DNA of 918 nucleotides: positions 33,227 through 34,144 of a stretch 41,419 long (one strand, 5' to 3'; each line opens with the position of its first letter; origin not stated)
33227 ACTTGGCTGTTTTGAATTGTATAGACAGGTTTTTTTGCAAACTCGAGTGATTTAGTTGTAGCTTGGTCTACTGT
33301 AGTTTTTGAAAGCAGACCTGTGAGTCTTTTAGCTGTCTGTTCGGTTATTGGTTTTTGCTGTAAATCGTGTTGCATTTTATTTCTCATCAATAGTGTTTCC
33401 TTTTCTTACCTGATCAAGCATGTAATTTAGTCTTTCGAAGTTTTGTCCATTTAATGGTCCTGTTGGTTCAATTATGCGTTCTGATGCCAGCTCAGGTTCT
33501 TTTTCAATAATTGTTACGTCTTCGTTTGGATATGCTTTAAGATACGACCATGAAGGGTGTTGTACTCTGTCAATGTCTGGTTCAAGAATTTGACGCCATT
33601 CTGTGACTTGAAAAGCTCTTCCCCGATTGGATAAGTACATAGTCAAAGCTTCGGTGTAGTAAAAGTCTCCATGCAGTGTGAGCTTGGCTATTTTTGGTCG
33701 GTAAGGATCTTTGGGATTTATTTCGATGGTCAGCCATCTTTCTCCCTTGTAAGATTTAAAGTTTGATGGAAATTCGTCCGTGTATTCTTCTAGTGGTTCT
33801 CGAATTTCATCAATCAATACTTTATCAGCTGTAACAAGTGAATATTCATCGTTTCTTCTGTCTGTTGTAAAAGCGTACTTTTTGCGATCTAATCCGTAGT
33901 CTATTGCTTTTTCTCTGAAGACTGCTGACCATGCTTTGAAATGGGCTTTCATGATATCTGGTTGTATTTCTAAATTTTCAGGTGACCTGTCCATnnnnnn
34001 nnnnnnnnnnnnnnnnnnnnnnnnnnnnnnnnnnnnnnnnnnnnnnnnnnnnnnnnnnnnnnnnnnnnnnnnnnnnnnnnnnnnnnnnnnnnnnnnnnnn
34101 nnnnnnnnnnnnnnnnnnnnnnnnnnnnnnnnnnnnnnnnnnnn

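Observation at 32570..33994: Three unknown, translationally coupled genes wedged between gyrB and gyrA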

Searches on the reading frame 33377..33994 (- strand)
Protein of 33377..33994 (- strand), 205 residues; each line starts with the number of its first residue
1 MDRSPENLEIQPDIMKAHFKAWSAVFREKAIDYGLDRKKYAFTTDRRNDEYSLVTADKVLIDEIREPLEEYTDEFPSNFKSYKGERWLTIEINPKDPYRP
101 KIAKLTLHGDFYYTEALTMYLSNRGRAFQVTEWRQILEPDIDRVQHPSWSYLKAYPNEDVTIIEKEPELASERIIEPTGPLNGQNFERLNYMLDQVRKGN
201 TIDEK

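Call 3: search_protein_families(library=pfam, proteins=[window:33377-33994:-], max_evalue=1)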
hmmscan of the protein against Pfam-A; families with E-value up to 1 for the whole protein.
window:33377-33994:- (205 aa): 0 families

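Call 4: search_protein_families(library=ncbifam, proteins=[window:33377-33994:-], max_evalue=1)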
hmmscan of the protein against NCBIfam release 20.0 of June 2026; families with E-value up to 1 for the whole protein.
window:33377-33994:- (205 aa): 0 families

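Call 6: find_homologous_proteins(query=window:33377-33994:-, max_evalue=0.001)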
Query window:33377-33994:- (205 aa): 1 proteins with E <= 0.001 among 41 candidates.
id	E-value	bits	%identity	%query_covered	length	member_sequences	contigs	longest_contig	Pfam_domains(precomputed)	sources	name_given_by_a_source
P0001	6.1e-135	465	100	100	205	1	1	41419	-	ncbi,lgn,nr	ncbi:MAG: hypothetical protein Q8P25_03230 [Candidatus Curtissbacteria bacterium]|nr:hypothetical pr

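Call 10: search_protein_families(library=phrogs, proteins=[window:33377-33994:-], max_evalue=1)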
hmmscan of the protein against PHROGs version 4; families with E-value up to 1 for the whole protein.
window:33377-33994:- (205 aa): 1 family
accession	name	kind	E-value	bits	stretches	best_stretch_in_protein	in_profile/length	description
phrog_3973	-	unknown function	0.13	13.5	1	79-137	5-62/70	-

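Call 11: search_protein_families(library=padloc, proteins=[window:33377-33994:-], max_evalue=1)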
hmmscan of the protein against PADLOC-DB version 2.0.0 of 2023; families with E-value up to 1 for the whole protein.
window:33377-33994:- (205 aa): 0 families

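Call 36: search_protein_representatives(protein=window:33377-33994:-)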
Query: 205 residues. Proteins with E-value up to 0.001 (for the whole library): 44; up to 1e-10: 35; up to 1e-30: 4. The best 44 are listed.
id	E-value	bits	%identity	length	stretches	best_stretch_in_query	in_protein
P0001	1.9e-135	465.4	100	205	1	1-205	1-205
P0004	4.1e-43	163.9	44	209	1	9-202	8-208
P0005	3.4e-36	141.3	38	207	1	1-203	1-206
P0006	1.0e-34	136.5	40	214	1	1-200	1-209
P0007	1.2e-30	123.1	43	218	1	8-202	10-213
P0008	2.3e-30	122.3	39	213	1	11-203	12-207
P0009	1.5e-29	119.6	40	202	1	14-202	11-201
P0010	2.0e-28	115.9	37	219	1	9-199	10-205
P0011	9.9e-28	113.7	36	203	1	5-202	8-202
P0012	2.0e-27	112.6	48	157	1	80-203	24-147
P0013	2.8e-26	108.9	39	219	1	11-197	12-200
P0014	1.7e-24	103.1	36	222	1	9-203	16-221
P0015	1.7e-22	96.5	36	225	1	34-199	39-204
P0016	1.9e-22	96.4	35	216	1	5-202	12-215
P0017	4.0e-21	92.1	41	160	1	5-146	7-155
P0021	1.4e-17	80.5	32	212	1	6-205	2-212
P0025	5.6e-15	72.0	37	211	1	34-200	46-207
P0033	4.5e-12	62.5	29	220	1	9-200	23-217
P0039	9.5e-10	54.9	34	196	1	13-157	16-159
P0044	5.0e-06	42.8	32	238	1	5-202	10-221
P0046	5.3e-05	39.4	28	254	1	38-203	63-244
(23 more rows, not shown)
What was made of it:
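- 33377..33994 (-): ORF1, 205 aa. An acidic (pI 5.1) soluble alpha/beta protein of a family with no known domain or fold match. Its start overlaps the gyrB stop. The full HMMER search found 44 cluster representatives (call 36).
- The ORF1 family has 44 representatives, 35 of them with E<1e-10 (call 36).
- Tried and rejected: ORF1 looked like an orphan until the full HMMER search (call 36).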

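Call 39: find_homologous_proteins(query=A5, max_evalue=0.001)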
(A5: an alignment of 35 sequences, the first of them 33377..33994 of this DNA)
Query A5 (35 sequences) (205 aa, profile of the alignment): 4 proteins with E <= 0.001 among 2681 candidates.
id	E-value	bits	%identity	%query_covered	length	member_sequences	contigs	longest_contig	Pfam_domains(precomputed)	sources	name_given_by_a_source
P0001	1.3e-65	239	100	100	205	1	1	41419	-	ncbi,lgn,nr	ncbi:MAG: hypothetical protein Q8P25_03230 [Candidatus Curtissbacteria bacterium]|nr:hypothetical pr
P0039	2.5e-43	166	29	95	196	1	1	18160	-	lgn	-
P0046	9.0e-43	164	25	81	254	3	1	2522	-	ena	-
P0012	6.3e-39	152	49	60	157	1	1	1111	-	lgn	-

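Call 40: find_encoding_contigs(protein=P0015, flank=6000, max_places=3)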
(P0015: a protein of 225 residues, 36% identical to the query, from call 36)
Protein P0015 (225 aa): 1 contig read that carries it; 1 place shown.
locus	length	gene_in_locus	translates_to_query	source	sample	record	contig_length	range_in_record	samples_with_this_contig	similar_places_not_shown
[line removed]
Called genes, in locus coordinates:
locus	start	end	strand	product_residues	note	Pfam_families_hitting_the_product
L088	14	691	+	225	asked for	-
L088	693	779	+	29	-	?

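Call 41: find_encoding_contigs(protein=P0039, flank=6000, max_places=3)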
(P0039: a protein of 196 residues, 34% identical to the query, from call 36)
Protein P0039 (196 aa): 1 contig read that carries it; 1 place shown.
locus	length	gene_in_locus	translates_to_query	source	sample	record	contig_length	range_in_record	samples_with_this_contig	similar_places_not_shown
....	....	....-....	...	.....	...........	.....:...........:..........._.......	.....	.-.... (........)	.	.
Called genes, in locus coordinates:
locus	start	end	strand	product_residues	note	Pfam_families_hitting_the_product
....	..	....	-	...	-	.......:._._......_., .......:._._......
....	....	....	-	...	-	-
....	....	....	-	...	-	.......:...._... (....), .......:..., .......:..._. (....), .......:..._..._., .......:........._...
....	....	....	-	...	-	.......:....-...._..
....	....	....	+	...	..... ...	-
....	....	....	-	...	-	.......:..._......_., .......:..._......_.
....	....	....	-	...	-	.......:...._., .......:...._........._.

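Call 42: find_encoding_contigs(protein=P0046, flank=6000, max_places=3)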
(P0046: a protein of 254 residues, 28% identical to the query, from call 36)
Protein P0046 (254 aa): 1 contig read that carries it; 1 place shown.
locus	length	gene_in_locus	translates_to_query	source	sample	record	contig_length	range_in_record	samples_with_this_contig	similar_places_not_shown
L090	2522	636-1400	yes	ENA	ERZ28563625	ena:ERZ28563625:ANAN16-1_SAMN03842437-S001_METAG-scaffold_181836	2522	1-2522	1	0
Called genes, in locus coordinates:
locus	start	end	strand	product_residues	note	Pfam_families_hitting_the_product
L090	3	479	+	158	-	?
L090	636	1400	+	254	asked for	-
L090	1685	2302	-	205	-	PF09827:CRISPR_Cas2 (faint), PF20803:PaaX_M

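Call 47: search_solved_structures(query=A5, max_evalue=10)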
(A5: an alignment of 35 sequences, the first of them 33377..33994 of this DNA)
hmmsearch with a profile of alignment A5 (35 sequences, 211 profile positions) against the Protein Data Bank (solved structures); distinct sequences matched with E-value up to 10: 2.
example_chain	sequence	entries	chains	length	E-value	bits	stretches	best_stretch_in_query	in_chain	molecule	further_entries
1wfu_A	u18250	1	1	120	0.72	12.5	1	70-112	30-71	unnamed protein product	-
6ff0_A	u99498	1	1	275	1.1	11.9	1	80-114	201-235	Serine protease domain fused with VPg domain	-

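Call 48: search_protein_families(library=pfam, alignment_id=A5, max_evalue=10)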
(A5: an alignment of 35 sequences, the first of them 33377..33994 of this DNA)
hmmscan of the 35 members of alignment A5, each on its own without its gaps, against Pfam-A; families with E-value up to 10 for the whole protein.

A. member 1, window:33377-33994:- (205 aa): 0 families

B. families by the number of members that match (of 35 scanned): 8 families
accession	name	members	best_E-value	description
PF07919.17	Gryzun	1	0.02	Gryzun, putative trafficking through Golgi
PF09346.15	SMI1_KNR4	1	0.027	SMI1 / KNR4 family (SUKH-1)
PF03938.19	OmpH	1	0.034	Outer membrane protein (OmpH-like)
PF12158.14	DUF3592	1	0.061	Domain of unknown function (DUF3592)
PF00910.28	RNA_helicase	1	0.1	RNA helicase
PF14510.11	ABC_trans_N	1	0.13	ABC-transporter N-terminal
PF20828.2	ATV_ORF273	1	0.14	Acidianus two-tailed virus, ORF273 protein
PF25639.1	DUF7943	1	0.15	Domain of unknown function (DUF7943)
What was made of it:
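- Tried and rejected: SMI1/KNR4 (SUKH) hit in one ORF1 family member (E=0.027, call 48).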

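Call 49: predict_structure(alignment_id=A5)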
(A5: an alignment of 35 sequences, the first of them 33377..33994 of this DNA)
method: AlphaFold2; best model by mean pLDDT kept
length: 205 residues; sequences in the alignment: 35
mean_pLDDT: 94.1   pTM: 0.89
mean pLDDT of the five models: 94.1, 94.0, 94.0, 93.4, 93.2
residues with pLDDT >= 90: 180; 70-90: 17; 50-70: 6; < 50: 2
segments of 3 or more residues with pLDDT < 50: none
pLDDT, mean of each block of 10 residues (from residue 1): 62 97 98 92 98 98 97 93 98 98 95 98 98 97 96 95 87 92 96 98 94
secondary structure, 60 per line:
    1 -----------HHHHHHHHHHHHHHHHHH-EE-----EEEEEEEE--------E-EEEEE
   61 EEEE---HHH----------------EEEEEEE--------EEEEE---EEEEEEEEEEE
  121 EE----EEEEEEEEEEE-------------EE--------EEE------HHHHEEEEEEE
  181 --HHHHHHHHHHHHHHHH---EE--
elements in order: H12-29 E38-45 E56-64 E87-93 E102-106 E110-122 E127-137 E161-163 H170-173 E174-180 H183-198
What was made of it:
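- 33377..33994 (-): AF2 gave pLDDT 94.1 and pTM 0.89 (call 49).
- On Pentapeptide-repeat gyrase protectors (Qnr/MfpA): The ORF1 model is a helix plus sheet plus helix, not a beta-helix (call 49).
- The AF2 model of ORF1 has pLDDT 94 (call 49). ORF1 has a deep family and a model with pLDDT 94 (calls 36, 49).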

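Call 51: fold_search(model_id=the predicted structure, library=pdb)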
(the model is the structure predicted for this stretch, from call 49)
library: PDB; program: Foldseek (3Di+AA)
matches with E <= 10: 93; with E <= 0.001: 0
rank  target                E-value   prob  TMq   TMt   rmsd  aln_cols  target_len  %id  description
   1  9r6p_A                5.0e-01  0.03  0.13  0.04  17.9       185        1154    6  Porcine hemagglutinating encephalomyelitis virus (PHEV) Spike protein in the closed conformation bound to 9-O-Ac-Sia. (released 2025-08-06)
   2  6yp4                  6.5e-01  0.03  0.11  0.11  15.5       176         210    7  Putative adenylyl cyclase HpAC1 from Hippeastrum reveals a dominant triphophatase activity (released 2020-11-04)
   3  9r6p_H                7.7e-01  0.01  0.10  0.03  19.4       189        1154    7  Porcine hemagglutinating encephalomyelitis virus (PHEV) Spike protein in the closed conformation bound to 9-O-Ac-Sia. (released 2025-08-06)
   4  7ui9_q                1.1e+00  0.13  0.26  0.13  11.5       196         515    9  Core Mediator-PICearly (Copy A) (released 2023-02-15)
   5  7js3_A                1.3e+00  0.05  0.15  0.10  14.7        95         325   12  Structure of the Class II Fructose-1,6-Bisphophatase from Francisella tularensis (released 2020-11-04)
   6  7txa_D                1.7e+00  0.04  0.15  0.11  14.8        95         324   12  Structure of the Class II Fructose-1,6-Bisphophatase from Francisella tularensis complexed with native metal cofactor  (released 2023-06-28)
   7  8t7w                  1.8e+00  0.06  0.19  0.14  11.0       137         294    9  Crystal structure of Oxygen-dependent coproporphyrinogen-III oxidase (hemF) from Klebsiella aerogenes (released 2023-06-28)
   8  7sbv_B                1.8e+00  0.01  0.12  0.04  17.8       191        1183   10  Structure of OC43 spike in complex with polyclonal Fab4 (Donor 269) (released 2022-05-04)
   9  7s7v_A                1.8e+00  0.01  0.12  0.07  18.5       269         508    7  Crystal structure of iNicSnFR3a Fluorescent Nicotine Sensor (released 2021-10-13)
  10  7sbx_J                1.9e+00  0.01  0.12  0.04  17.4       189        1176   10  Structure of OC43 spike in complex with polyclonal Fab6 (Donor 1051) (released 2022-05-04)
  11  7txg_D                2.0e+00  0.04  0.15  0.11  14.7        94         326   13  Structure of the Class II Fructose-1,6-Bisphosphatase from Francisella tularensis with native Mn++ divalent cation and (released 2023-06-28)
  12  9vx1_A                2.1e+00  0.03  0.12  0.06  14.3        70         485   13  The cryo-EM structure of gRNA-bound SPARDA complex (released 2026-01-14)
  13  7sb5_C                2.1e+00  0.02  0.14  0.04  17.0       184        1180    8  Structure of OC43 spike in complex with polyclonal Fab3 (Donor 1412) (released 2022-05-04)
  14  9vx1_D                2.2e+00  0.03  0.13  0.06  14.3        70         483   13  The cryo-EM structure of gRNA-bound SPARDA complex (released 2026-01-14)
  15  7tb4_B                2.2e+00  0.01  0.12  0.03  17.9       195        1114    7  Cryo-EM structure of the spike of SARS-CoV-2 Omicron variant of concern (released 2022-01-12)
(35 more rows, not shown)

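Call 56: fold_search(model_id=the predicted structure, library=viral)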
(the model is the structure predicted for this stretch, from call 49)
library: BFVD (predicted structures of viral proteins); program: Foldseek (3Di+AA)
matches with E <= 10: 155; with E <= 0.001: 0
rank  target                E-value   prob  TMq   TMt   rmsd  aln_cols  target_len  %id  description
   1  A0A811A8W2            3.0e-01  0.08  0.19  0.22  15.2       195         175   12  (no name in the UniProt tables at hand)
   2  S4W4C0                4.9e-01  0.02  0.14  0.09  23.0       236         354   12  F-box domain containing protein [Pandoravirus salinus]
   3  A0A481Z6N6            5.4e-01  0.03  0.11  0.12  15.2       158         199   11  Transmembrane protein [Pithovirus LCPAC202]
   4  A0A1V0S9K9            6.4e-01  0.02  0.13  0.09  21.5       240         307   11  Uncharacterized protein [Catovirus CTV1]
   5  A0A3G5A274            7.6e-01  0.04  0.14  0.14  17.5       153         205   10  Uncharacterized protein [Harvfovirus sp.]
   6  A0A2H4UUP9            7.6e-01  0.02  0.09  0.11  17.0       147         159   13  Uncharacterized protein [Bodo saltans virus]
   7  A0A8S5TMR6            8.0e-01  0.03  0.14  0.15  17.8       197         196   12  Tail tube protein [Siphoviridae sp. cttaA39]
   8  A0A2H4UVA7            1.2e+00  0.03  0.16  0.16  17.0       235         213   10  Zinc finger domain-containing protein [Bodo saltans virus]
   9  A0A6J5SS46            1.2e+00  0.01  0.11  0.08  13.6       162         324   13  Tail protein [uncultured Caudovirales phage]
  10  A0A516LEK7            1.5e+00  0.01  0.10  0.13  13.5       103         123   14  (no name in the UniProt tables at hand)
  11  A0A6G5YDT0            1.6e+00  0.03  0.15  0.21  12.2       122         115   15  (no name in the UniProt tables at hand)
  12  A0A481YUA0            1.6e+00  0.03  0.14  0.03  17.9       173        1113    6  mRNA capping enzyme with OTU-like cysteine protease [Marseillevirus LCMAC102]
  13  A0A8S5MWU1            1.6e+00  0.02  0.13  0.18  15.0       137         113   15  Uncharacterized protein [Siphoviridae sp. ctu1h4]
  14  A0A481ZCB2            1.6e+00  0.01  0.13  0.04  15.2       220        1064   10  mRNA capping enzyme with OTU-like cysteine protease [Pithovirus LCPAC404]
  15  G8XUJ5                1.9e+00  0.01  0.13  0.10  16.2       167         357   12  Membrane protein A25C [Aotine betaherpesvirus 1]
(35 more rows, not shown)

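Call 59: find_encoding_contigs(protein=P0004, flank=5000, max_places=2)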
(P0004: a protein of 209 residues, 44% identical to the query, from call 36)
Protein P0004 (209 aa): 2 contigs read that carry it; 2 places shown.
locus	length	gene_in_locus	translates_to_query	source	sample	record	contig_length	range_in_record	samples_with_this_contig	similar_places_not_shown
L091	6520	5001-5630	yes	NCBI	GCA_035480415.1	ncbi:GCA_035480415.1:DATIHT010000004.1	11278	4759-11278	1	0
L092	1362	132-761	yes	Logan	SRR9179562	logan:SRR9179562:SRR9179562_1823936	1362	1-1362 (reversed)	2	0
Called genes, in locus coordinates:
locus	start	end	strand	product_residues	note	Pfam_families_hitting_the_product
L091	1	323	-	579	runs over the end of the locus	PF05157:MshEN, PF00437:T2SSE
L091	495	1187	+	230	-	PF13177:DNA_pol3_delta2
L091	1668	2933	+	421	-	-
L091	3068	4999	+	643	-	PF02518:HATPase_c, PF00204:DNA_gyraseB, PF01751:Toprim, PF00986:DNA_gyraseB_C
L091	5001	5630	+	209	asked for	-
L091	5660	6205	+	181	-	-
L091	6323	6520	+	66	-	PF00521:DNA_topoisoIV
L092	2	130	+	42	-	?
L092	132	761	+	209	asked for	-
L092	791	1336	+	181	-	-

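Call 60: find_encoding_contigs(protein=P0007, flank=5000, max_places=2)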
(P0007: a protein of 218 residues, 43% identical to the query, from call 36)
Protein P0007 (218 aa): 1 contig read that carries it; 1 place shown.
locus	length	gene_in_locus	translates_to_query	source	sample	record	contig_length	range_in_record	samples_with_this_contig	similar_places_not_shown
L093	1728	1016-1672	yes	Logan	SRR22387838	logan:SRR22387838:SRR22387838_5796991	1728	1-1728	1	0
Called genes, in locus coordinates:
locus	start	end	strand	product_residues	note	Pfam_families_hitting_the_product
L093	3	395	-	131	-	?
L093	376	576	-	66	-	-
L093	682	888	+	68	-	PF13560:HTH_31, PF12844:HTH_19, PF01381:HTH_3, PF13413:HTH_25 (weak), PF13443:HTH_26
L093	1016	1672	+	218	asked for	-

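Call 61: find_encoding_contigs(protein=P0025, flank=5000, max_places=2)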
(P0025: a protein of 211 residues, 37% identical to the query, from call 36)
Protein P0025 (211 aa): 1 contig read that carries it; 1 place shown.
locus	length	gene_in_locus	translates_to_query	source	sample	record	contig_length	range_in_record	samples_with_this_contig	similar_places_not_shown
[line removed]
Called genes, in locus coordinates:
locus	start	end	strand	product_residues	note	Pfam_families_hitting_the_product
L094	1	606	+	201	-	?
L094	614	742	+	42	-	-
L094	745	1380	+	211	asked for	-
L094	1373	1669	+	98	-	-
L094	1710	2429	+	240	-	?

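Call 75: list_cluster_members(proteins=[P0005, P0006, P0007, P0010, P0014, P0021, P0033, P0039, P0044, P0046])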
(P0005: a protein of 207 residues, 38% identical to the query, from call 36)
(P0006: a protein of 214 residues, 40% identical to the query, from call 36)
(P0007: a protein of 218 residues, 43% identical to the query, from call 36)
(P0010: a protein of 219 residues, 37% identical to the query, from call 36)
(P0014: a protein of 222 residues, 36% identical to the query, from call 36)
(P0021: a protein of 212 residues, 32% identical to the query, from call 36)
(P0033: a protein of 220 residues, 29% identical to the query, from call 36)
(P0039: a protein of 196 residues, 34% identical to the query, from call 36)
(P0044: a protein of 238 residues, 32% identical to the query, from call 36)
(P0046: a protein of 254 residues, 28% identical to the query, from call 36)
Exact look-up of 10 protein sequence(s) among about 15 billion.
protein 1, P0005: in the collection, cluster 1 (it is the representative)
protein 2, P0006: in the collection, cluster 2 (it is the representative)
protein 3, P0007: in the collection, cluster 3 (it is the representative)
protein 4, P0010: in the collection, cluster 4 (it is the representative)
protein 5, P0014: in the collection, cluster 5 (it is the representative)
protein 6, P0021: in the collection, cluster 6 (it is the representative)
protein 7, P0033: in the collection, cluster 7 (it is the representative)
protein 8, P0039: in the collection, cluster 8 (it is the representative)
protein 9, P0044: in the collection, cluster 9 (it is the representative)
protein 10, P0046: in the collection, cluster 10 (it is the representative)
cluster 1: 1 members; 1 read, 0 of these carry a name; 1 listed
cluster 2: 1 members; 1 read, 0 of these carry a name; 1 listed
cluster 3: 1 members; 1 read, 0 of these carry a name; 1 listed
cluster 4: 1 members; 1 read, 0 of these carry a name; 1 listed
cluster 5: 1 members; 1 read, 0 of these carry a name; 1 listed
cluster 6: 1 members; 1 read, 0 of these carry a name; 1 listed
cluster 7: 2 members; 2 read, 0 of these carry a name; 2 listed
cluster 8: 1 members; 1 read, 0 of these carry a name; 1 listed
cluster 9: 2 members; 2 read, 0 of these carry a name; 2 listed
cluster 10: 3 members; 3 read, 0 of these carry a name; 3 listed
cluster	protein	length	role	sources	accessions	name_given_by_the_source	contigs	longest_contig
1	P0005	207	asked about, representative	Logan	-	-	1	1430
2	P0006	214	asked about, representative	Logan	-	-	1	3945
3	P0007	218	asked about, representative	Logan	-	-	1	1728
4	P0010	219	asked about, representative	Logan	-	-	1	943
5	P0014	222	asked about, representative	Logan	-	-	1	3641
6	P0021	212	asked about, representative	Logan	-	-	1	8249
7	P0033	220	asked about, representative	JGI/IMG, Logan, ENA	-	-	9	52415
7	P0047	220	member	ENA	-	-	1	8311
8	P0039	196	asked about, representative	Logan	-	-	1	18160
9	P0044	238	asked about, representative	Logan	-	-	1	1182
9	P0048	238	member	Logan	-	-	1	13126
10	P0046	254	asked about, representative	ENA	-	-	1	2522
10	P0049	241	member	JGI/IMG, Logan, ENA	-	-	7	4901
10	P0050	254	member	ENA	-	-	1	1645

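Call 76: find_encoding_contigs(protein=P0033, flank=5000, max_places=2)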
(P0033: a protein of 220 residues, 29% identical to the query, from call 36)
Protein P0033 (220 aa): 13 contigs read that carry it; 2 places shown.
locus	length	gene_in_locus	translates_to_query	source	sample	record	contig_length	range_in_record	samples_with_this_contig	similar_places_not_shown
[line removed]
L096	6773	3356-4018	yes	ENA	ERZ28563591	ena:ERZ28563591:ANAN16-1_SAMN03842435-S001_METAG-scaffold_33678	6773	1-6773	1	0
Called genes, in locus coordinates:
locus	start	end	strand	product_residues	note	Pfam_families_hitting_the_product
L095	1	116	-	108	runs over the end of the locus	PF01197:Ribosomal_L31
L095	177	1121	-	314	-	PF00892:EamA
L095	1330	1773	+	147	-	-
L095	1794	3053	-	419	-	PF13393:tRNA-synt_His, PF00587:tRNA-synt_2b, PF03129:HGTP_anticodon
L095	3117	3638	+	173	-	-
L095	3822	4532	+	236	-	PF00483:NTP_transferase, PF12804:NTP_transf_3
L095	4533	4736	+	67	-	-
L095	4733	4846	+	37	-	-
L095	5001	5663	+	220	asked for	-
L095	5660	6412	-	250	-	PF18914:DUF5666 (faint)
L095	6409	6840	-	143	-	PF09136:Glucodextran_B (weak)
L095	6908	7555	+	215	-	PF13483:Lactamase_B_3, PF12706:Lactamase_B_2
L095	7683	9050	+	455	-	PF00772:DnaB, PF03796:DnaB_C, PF06745:ATPase (weak), PF13481:AAA_25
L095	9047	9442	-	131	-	-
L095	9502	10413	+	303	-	PF03741:TerC (weak), PF04332:DUF475, PF03741:TerC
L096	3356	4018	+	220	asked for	-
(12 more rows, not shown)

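Call 77: find_encoding_contigs(protein=P0021, flank=5000, max_places=1)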
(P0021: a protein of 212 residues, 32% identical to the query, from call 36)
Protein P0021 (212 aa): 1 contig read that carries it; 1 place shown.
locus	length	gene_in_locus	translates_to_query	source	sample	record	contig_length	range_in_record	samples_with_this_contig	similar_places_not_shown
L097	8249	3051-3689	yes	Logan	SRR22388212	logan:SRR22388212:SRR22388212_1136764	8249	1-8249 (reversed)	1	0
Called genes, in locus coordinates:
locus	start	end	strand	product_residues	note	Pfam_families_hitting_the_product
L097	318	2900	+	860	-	PF00690:Cation_ATPase_N, PF00122:E1-E2_ATPase, PF00702:Hydrolase, PF13246:Cation_ATPase, PF08282:Hydrolase_3 (faint), PF00689:Cation_ATPase_C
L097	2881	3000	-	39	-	-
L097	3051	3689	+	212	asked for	-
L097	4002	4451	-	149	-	-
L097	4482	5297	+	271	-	PF03372:Exo_endo_phos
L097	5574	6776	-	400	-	PF00496:SBP_bac_5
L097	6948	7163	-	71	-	PF03840:SecG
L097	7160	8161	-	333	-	PF01933:CofD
